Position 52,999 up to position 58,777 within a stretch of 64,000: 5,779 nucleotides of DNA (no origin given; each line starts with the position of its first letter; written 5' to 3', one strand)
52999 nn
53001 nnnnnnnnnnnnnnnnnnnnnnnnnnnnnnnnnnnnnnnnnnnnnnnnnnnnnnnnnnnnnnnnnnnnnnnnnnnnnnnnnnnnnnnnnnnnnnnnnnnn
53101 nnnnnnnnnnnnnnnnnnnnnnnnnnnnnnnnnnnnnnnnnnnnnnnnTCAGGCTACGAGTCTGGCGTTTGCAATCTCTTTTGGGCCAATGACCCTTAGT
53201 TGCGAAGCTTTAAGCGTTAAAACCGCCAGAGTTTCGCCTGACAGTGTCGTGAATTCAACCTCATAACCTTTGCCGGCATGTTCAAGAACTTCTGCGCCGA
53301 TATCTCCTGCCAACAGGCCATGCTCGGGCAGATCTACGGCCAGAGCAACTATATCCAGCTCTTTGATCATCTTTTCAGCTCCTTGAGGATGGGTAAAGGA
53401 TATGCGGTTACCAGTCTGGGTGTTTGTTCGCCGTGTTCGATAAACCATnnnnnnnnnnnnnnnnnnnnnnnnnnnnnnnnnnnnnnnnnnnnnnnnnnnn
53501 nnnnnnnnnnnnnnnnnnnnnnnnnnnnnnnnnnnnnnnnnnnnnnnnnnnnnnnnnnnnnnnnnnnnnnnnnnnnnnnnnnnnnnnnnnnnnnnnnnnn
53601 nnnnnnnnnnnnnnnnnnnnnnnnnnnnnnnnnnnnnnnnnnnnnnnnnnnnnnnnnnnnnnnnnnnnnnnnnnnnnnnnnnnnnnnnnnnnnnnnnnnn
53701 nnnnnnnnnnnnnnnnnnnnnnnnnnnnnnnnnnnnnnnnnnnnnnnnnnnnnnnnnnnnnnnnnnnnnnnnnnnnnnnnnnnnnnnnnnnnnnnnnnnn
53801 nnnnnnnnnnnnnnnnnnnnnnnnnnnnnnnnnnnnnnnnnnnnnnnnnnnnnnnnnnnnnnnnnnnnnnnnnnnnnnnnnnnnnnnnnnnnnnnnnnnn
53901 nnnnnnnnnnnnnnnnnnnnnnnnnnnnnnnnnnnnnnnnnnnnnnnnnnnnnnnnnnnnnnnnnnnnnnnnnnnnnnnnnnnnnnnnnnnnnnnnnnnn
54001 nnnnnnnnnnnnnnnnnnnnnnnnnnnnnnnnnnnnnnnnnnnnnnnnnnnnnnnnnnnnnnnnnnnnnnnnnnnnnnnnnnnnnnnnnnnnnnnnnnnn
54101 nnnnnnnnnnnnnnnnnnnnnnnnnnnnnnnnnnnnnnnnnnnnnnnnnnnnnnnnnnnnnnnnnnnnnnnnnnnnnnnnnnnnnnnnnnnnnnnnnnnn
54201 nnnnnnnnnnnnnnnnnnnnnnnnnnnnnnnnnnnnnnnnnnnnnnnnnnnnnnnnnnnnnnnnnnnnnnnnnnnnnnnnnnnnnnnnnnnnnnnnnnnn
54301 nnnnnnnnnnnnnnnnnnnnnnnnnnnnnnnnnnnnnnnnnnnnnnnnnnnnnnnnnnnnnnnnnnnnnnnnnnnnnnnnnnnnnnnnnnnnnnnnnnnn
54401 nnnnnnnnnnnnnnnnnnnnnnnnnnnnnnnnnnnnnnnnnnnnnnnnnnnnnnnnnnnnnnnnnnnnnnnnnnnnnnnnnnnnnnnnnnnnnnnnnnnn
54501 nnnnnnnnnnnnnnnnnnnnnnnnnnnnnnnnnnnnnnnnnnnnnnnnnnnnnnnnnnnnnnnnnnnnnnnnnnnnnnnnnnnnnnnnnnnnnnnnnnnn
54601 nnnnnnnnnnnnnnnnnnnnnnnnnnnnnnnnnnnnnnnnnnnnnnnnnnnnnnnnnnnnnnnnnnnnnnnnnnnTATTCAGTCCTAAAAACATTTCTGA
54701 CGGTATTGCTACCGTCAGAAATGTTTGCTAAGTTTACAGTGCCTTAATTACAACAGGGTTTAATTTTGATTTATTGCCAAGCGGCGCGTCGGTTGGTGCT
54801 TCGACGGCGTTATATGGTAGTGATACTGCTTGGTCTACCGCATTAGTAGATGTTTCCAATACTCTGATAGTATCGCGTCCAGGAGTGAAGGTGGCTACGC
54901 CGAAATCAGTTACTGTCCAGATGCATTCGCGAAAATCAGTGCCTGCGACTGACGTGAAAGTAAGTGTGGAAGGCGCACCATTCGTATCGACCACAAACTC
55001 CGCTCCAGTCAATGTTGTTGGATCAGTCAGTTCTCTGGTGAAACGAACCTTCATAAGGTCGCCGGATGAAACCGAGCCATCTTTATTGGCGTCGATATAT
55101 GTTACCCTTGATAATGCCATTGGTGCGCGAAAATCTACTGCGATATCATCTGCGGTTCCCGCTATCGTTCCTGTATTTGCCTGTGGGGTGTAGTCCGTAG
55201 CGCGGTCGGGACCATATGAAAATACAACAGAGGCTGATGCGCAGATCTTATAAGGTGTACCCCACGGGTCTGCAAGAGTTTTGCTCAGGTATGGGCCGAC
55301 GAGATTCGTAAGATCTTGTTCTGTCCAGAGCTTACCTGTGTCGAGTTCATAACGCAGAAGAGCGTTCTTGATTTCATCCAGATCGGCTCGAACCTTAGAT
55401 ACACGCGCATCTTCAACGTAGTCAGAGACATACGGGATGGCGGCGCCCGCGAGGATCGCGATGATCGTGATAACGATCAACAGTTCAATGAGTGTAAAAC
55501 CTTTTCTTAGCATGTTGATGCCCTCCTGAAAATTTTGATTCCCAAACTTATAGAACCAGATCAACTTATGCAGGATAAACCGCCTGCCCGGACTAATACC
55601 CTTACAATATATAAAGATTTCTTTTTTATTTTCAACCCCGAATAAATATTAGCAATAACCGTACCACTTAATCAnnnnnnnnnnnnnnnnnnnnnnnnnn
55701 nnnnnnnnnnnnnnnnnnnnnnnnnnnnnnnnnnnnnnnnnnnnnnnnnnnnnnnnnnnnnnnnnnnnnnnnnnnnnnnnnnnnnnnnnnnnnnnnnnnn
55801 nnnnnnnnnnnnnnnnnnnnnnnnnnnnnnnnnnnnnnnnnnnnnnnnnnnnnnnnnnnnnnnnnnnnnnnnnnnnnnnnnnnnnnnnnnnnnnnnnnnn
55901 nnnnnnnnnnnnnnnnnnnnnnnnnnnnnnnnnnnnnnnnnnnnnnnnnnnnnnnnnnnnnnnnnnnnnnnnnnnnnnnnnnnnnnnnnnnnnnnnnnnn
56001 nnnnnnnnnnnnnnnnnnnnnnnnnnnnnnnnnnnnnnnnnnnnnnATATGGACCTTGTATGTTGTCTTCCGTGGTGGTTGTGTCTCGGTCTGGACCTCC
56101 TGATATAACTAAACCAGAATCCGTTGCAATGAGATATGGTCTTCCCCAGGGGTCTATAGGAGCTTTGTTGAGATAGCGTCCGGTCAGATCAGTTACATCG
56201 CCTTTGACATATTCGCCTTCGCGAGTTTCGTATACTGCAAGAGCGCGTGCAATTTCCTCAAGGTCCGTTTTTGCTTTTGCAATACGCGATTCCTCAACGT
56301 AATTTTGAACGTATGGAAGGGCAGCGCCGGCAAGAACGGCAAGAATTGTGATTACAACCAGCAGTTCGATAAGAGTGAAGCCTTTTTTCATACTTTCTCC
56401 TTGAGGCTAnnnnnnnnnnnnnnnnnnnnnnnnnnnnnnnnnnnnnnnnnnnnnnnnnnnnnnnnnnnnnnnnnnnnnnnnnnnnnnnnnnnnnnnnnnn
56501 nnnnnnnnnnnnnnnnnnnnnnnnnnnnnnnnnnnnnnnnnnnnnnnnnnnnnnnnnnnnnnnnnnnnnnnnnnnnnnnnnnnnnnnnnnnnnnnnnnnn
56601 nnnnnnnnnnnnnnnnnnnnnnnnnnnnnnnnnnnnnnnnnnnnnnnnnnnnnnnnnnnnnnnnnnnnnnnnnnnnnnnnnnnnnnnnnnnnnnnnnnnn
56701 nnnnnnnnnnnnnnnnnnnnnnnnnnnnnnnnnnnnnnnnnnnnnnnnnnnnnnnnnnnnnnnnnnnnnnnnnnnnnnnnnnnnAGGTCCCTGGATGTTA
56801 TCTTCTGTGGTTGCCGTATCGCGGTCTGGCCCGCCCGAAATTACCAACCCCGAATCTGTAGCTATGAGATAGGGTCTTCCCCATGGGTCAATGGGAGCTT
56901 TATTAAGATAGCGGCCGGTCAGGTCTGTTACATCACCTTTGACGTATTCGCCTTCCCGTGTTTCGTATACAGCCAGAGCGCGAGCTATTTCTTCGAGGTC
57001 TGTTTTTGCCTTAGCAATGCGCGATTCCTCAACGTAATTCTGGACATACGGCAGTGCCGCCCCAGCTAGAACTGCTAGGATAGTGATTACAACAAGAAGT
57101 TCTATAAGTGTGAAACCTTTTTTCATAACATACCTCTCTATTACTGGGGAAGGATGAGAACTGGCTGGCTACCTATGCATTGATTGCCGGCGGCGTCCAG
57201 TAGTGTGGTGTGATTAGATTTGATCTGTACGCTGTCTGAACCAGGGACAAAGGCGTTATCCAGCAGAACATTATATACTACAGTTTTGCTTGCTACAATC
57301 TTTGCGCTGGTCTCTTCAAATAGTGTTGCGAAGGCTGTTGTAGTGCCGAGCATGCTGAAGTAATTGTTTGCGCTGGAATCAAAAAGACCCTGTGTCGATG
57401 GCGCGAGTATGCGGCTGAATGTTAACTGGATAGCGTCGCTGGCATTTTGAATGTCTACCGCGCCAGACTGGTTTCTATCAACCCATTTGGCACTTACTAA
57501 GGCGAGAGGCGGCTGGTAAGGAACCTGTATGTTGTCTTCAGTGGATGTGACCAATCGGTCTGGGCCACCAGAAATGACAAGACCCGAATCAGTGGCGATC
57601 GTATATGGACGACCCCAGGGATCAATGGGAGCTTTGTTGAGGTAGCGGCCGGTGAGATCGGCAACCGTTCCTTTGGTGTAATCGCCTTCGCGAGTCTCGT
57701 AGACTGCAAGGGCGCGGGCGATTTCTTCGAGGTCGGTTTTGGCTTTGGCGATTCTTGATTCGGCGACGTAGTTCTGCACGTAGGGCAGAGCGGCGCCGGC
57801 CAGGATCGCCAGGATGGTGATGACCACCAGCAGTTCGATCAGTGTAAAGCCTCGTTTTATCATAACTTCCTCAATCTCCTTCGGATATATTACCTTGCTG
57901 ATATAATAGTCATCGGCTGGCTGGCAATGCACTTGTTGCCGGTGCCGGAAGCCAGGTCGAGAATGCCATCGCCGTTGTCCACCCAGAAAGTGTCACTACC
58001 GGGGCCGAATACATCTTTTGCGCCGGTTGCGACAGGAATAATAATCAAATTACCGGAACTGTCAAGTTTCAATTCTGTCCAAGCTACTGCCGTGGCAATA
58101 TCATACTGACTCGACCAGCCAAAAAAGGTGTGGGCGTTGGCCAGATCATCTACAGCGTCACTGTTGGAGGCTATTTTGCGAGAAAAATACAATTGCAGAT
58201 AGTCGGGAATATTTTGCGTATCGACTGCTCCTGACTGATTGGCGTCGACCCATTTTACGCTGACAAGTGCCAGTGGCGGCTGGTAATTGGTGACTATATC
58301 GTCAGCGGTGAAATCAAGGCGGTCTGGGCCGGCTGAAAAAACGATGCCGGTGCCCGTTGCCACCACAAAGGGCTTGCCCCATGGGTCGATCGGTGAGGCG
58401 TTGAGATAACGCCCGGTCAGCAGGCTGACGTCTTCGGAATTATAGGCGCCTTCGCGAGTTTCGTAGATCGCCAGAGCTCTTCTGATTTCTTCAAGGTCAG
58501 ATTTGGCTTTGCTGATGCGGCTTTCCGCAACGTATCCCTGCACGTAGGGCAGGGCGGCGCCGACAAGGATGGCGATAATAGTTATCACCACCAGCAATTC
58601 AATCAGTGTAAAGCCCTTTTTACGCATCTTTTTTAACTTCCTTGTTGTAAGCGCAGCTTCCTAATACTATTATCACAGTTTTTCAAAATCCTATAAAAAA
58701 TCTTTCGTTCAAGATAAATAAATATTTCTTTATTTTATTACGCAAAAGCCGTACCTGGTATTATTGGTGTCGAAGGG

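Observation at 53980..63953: T2SS/T4P-like locus followed by an array of seven extended GspG-like pseudopilin paralogs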

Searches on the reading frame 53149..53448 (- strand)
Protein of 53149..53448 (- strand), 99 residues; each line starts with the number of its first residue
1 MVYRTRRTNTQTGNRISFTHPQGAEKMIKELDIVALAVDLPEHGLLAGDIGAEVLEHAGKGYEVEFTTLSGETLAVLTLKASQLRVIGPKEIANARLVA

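Call 19: search_protein_families(library=pfam, proteins=[window:53149-53448:-], max_evalue=0.001)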
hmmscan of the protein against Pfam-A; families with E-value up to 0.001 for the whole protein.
window:53149-53448:- (99 aa): 2 families
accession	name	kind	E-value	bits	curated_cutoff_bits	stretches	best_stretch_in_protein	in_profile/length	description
PF16277.11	DUF4926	-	1.6e-20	72.7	29.1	1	30-86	1-57/57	Domain of unknown function (DUF4926)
PF22247.2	Diox-like_N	-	0.00064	20.3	27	0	27-75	8-54/60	Catechol 2,3-dioxygenase-like N-terminal domain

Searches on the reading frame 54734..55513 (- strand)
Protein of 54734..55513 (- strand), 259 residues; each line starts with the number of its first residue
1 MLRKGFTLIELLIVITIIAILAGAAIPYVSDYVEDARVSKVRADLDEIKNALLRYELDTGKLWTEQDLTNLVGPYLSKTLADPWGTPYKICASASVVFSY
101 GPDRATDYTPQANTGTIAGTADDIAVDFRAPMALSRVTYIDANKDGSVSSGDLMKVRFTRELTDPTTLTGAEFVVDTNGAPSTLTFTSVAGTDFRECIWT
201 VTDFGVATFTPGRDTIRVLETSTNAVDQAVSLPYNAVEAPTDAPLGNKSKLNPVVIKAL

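Call 3: search_protein_families(library=pfam, proteins=[window:54734-55513:-], max_evalue=0.01)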
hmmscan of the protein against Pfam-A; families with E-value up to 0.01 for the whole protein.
window:54734-55513:- (259 aa): 2 families
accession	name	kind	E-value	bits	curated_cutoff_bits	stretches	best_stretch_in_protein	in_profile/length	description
PF07963.17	N_methyl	-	4.3e-08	32.8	21.2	1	3-26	4-27/27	Prokaryotic N-terminal methylation motif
PF08334.16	T2SSG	-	7.1e-08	32.9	21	1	31-106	4-96/108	Type II secretion system (T2SS), protein G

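Call 6: search_protein_families(library=ncbifam, proteins=[window:54734-55513:-], max_evalue=0.01)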
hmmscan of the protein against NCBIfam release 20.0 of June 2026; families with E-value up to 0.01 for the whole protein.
window:54734-55513:- (259 aa): 12 families
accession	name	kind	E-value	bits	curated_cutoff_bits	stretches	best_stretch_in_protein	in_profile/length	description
TIGR01710.1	typeII_sec_gspG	equivalog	1.4e-16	60.8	88.85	1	4-104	1-119/134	type II secretion system major pseudopilin GspG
TIGR02532.1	IV_pilin_GFxxxE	domain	1e-08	34.6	16.3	1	3-26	1-24/24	prepilin-type N-terminal cleavage/methylation domain-containing protein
NF007862.0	PRK10574.1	equivalog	4.4e-08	33.4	138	1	3-42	4-43/145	prepilin peptidase-dependent pilin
NF040999.1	pilin_ComGC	equivalog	2e-07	31.1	75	1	4-69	2-67/84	competence type IV pilus major pilin ComGC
TIGR01708.2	typeII_sec_gspH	equivalog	3.9e-07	30.2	80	1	4-45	2-43/169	type II secretion system minor pseudopilin GspH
NF041775.1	typeIV_PilA_Myxo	equivalog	3.4e-06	27.2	400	1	4-46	11-53/214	type IV pilin protein PilA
TIGR01711.1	gspJ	equivalog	0.00028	20.7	64.85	1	4-58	1-56/192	type II secretion system minor pseudopilin GspJ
TIGR02596.1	TIGR02596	subfamily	0.0011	19.1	70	1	6-39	1-34/196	Verru_Chthon cassette protein D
TIGR02059.1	swm_rep_I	domain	0.0015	18.7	40.1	1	149-193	28-74/101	cyanobacterial long protein repeat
NF007800.0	PRK10506.1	equivalog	0.0015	18.4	158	1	3-37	8-42/163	prepilin peptidase-dependent protein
NF041013.1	T4P_ComGE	equivalog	0.0029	17.6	49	1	4-33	4-33/83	competence type IV pilus minor pilin ComGE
NF040982.1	ComGD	equivalog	0.004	17.6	70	0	4-31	2-29/139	competence type IV pilus minor pilin ComGD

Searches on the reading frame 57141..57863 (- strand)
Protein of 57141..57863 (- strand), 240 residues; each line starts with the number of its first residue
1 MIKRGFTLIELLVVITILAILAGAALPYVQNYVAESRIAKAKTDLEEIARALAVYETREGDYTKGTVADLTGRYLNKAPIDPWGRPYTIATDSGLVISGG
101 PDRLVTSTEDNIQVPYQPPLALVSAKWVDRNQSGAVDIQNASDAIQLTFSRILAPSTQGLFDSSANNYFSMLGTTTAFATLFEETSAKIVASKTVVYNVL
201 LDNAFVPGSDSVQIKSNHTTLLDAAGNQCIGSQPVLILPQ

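Call 3: search_protein_families(library=pfam, proteins=[window:57141-57863:-], max_evalue=0.01)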
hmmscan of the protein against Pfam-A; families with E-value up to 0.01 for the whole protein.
window:57141-57863:- (240 aa): 3 families
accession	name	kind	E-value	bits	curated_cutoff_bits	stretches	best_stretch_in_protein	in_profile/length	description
PF07963.17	N_methyl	-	1.4e-08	34.4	21.2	1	3-26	4-27/27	Prokaryotic N-terminal methylation motif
PF08334.16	T2SSG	-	6.7e-06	26.6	21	1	31-92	4-79/108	Type II secretion system (T2SS), protein G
PF16732.10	ComP_DUS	-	0.0027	19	27.3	1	30-71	4-40/87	Type IV minor pilin ComP, DNA uptake sequence receptor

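Call 6: search_protein_families(library=ncbifam, proteins=[window:57141-57863:-], max_evalue=0.01)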
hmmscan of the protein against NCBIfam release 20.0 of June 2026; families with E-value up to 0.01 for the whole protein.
window:57141-57863:- (240 aa): 13 families
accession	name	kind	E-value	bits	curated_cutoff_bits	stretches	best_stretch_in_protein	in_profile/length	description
TIGR01710.1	typeII_sec_gspG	equivalog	2.3e-15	56.8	88.85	1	4-63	1-60/134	type II secretion system major pseudopilin GspG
TIGR02532.1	IV_pilin_GFxxxE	domain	3e-09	36.3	16.3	1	3-26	1-24/24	prepilin-type N-terminal cleavage/methylation domain-containing protein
NF041775.1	typeIV_PilA_Myxo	equivalog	3.3e-08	33.8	400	1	3-51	10-58/214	type IV pilin protein PilA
NF007862.0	PRK10574.1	equivalog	4.4e-08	33.4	138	1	3-36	4-37/145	prepilin peptidase-dependent pilin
TIGR01708.2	typeII_sec_gspH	equivalog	1.6e-07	31.5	80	1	4-46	2-44/169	type II secretion system minor pseudopilin GspH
TIGR01711.1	gspJ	equivalog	5.9e-06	26.2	64.85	1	4-56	1-54/192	type II secretion system minor pseudopilin GspJ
NF041013.1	T4P_ComGE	equivalog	7.8e-05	22.7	49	1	4-48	4-48/83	competence type IV pilus minor pilin ComGE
TIGR02596.1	TIGR02596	subfamily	9.1e-05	22.6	70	1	6-54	1-52/196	Verru_Chthon cassette protein D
NF007800.0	PRK10506.1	equivalog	0.00013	21.9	158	1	3-42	8-47/163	prepilin peptidase-dependent protein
NF040999.1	pilin_ComGC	equivalog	0.001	19.2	75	1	4-30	2-28/84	competence type IV pilus major pilin ComGC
TIGR02599.1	TIGR02599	subfamily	0.0034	16.7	256.5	1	5-54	1-48/361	Verru_Chthon cassette protein C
TIGR01707.1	gspI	equivalog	0.0044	17.5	44.35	1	5-33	1-29/101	type II secretion system minor pseudopilin GspI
NF040982.1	ComGD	equivalog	0.0095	16.4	70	0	3-34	1-32/139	competence type IV pilus minor pilin ComGD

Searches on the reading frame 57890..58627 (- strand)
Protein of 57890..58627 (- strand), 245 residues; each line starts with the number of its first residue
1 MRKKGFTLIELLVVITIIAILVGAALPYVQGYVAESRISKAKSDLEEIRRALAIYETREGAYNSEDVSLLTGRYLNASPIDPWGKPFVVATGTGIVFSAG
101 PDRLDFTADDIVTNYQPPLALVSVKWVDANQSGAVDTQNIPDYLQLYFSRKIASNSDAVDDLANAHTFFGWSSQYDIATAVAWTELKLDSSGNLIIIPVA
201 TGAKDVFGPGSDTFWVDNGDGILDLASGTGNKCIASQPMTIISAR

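Call 3: search_protein_families(library=pfam, proteins=[window:57890-58627:-], max_evalue=0.01)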
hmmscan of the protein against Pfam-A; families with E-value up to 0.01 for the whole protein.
window:57890-58627:- (245 aa): 2 families
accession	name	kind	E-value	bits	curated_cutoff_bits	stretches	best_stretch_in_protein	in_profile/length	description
PF07963.17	N_methyl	-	2.9e-09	36.6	21.2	1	2-26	3-27/27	Prokaryotic N-terminal methylation motif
PF08334.16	T2SSG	-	9.8e-06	26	21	1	31-103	4-94/108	Type II secretion system (T2SS), protein G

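Call 6: search_protein_families(library=ncbifam, proteins=[window:57890-58627:-], max_evalue=0.01)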
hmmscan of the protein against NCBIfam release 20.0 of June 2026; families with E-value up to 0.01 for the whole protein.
window:57890-58627:- (245 aa): 14 families
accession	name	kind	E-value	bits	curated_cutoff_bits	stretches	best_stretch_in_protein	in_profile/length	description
TIGR01710.1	typeII_sec_gspG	equivalog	1.2e-14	54.5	88.85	1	4-105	1-121/134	type II secretion system major pseudopilin GspG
TIGR02532.1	IV_pilin_GFxxxE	domain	1.2e-08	34.5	16.3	1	3-26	1-24/24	prepilin-type N-terminal cleavage/methylation domain-containing protein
NF007862.0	PRK10574.1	equivalog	2.6e-08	34.1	138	1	2-39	3-40/145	prepilin peptidase-dependent pilin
TIGR01708.2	typeII_sec_gspH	equivalog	1.1e-07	32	80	1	4-46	2-44/169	type II secretion system minor pseudopilin GspH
NF041775.1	typeIV_PilA_Myxo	equivalog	1.4e-07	31.7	400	1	2-49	9-56/214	type IV pilin protein PilA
TIGR02596.1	TIGR02596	subfamily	1.4e-05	25.3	70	1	6-45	1-40/196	Verru_Chthon cassette protein D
NF040999.1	pilin_ComGC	equivalog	3.6e-05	23.9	75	1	3-30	1-28/84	competence type IV pilus major pilin ComGC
TIGR01711.1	gspJ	equivalog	4.6e-05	23.3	64.85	1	4-56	1-54/192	type II secretion system minor pseudopilin GspJ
NF041013.1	T4P_ComGE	equivalog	6.6e-05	22.9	49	1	3-44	3-44/83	competence type IV pilus minor pilin ComGE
NF007800.0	PRK10506.1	equivalog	0.00018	21.4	158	1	2-41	7-46/163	prepilin peptidase-dependent protein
TIGR02599.1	TIGR02599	subfamily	0.00057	19.2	256.5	1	5-57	1-51/361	Verru_Chthon cassette protein C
NF040538.1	methyl_ArsM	equivalog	0.0044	16.2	500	1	206-236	49-80/356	arsinothricin biosynthesis methyltransferase ArsM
NF040982.1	ComGD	equivalog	0.0051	17.2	70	1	3-33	1-31/139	competence type IV pilus minor pilin ComGD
TIGR01707.1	gspI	equivalog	0.0096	16.4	44.35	0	5-32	1-28/101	type II secretion system minor pseudopilin GspI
